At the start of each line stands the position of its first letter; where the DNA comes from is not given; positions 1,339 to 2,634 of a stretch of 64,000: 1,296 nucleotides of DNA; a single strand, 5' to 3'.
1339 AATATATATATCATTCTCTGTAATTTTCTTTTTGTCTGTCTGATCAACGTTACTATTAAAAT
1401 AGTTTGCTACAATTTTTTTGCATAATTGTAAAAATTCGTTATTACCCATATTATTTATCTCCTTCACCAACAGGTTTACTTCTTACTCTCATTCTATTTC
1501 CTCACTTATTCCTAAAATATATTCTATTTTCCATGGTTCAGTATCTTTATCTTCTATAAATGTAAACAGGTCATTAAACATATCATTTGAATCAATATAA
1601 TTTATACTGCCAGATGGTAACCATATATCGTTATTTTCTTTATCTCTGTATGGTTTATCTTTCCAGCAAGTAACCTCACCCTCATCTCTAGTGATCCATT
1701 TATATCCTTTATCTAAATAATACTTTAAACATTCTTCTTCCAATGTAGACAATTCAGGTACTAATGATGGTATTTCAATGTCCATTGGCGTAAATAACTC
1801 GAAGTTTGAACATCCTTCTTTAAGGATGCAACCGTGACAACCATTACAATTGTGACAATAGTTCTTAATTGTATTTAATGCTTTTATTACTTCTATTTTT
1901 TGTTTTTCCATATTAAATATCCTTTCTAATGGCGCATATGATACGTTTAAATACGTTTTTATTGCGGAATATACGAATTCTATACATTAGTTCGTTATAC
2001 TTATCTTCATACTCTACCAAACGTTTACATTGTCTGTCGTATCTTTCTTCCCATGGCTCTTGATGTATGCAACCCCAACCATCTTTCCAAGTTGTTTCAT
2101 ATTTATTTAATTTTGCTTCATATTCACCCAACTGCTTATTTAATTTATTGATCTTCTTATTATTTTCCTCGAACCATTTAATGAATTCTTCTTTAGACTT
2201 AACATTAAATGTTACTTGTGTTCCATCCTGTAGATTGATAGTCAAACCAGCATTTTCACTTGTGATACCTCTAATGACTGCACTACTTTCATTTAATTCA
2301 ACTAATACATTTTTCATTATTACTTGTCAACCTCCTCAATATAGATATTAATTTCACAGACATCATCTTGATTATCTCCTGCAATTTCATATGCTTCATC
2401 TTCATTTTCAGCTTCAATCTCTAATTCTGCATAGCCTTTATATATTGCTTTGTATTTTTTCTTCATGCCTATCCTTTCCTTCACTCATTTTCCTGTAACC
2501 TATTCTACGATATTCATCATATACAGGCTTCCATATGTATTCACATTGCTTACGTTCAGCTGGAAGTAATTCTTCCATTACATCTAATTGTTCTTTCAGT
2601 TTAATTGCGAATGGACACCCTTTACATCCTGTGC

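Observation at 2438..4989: DNA-modification island: PAPS-reductase-like PP-loop enzyme, DUF4406 (deoxyribosyltransferase-like) protein, DNA methyltransferase and RecU-like resolvase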

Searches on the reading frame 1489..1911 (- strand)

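Call 3: search_protein_families(library=pfam, proteins=[window:1489-1911:-], max_evalue=0.1)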
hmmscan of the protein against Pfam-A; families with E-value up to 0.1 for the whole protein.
window:1489-1911:- (140 aa): 0 families

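Call 4: search_protein_families(library=phrogs, proteins=[window:1489-1911:-], max_evalue=0.01)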
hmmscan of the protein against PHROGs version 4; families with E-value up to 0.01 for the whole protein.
window:1489-1911:- (140 aa): 2 families
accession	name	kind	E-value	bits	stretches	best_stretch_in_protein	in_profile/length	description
phrog_22292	-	unknown function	3.6e-07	31.1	1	8-133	23-144/155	-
phrog_1972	-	unknown function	4.4e-05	24.2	1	61-106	37-87/160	-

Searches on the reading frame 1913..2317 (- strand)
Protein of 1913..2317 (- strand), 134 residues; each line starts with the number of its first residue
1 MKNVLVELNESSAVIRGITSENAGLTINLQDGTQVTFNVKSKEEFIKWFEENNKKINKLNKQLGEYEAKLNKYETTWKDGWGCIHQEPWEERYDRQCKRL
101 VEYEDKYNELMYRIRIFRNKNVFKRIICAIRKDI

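Call 3: search_protein_families(library=pfam, proteins=[window:1913-2317:-], max_evalue=0.1)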
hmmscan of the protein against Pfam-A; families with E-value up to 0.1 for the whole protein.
window:1913-2317:- (134 aa): 4 families
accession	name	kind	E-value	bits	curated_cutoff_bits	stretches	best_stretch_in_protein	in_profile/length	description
PF11544.13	Spc42p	-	0.026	14.8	25.6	1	42-74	7-39/75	Spindle pole body component Spc42p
PF06696.16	Strep_SA_rep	-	0.032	14.7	26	1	65-75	2-12/25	Streptococcal surface antigen repeat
PF25764.1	KIF21A_4th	-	0.046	13.8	33.1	0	8-78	63-128/183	KIF21A-like domain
PF22745.1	Nlig-Ia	-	0.051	14.7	27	1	91-120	31-60/92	DNA ligase-like, N-terminal NAD+-binding domain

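Call 4: search_protein_families(library=phrogs, proteins=[window:1913-2317:-], max_evalue=0.01)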
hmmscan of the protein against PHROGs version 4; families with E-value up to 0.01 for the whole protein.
window:1913-2317:- (134 aa): 2 families
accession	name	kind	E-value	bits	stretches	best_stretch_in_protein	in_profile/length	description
phrog_1982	-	unknown function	0.0033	18.5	1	41-73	26-58/80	-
phrog_10613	-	tail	0.0077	17.1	1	40-76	80-116/237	tail length tape measure protein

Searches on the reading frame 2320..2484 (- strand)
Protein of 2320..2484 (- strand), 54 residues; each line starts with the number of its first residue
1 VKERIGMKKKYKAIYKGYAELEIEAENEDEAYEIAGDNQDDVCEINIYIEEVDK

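Call 3: search_protein_families(library=pfam, proteins=[window:2320-2484:-], max_evalue=0.1)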
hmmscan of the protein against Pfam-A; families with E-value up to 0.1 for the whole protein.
window:2320-2484:- (54 aa): 2 families
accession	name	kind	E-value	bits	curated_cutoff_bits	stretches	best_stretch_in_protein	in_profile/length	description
PF15568.11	Imm39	-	0.056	14.1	25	1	8-45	64-101/131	Immunity protein 39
PF24672.1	DUF7654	-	0.096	12.8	27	1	4-53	57-103/145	Domain of unknown function (DUF7654)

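Call 4: search_protein_families(library=phrogs, proteins=[window:2320-2484:-], max_evalue=0.01)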
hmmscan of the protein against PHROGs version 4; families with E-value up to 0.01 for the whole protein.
window:2320-2484:- (54 aa): 0 families
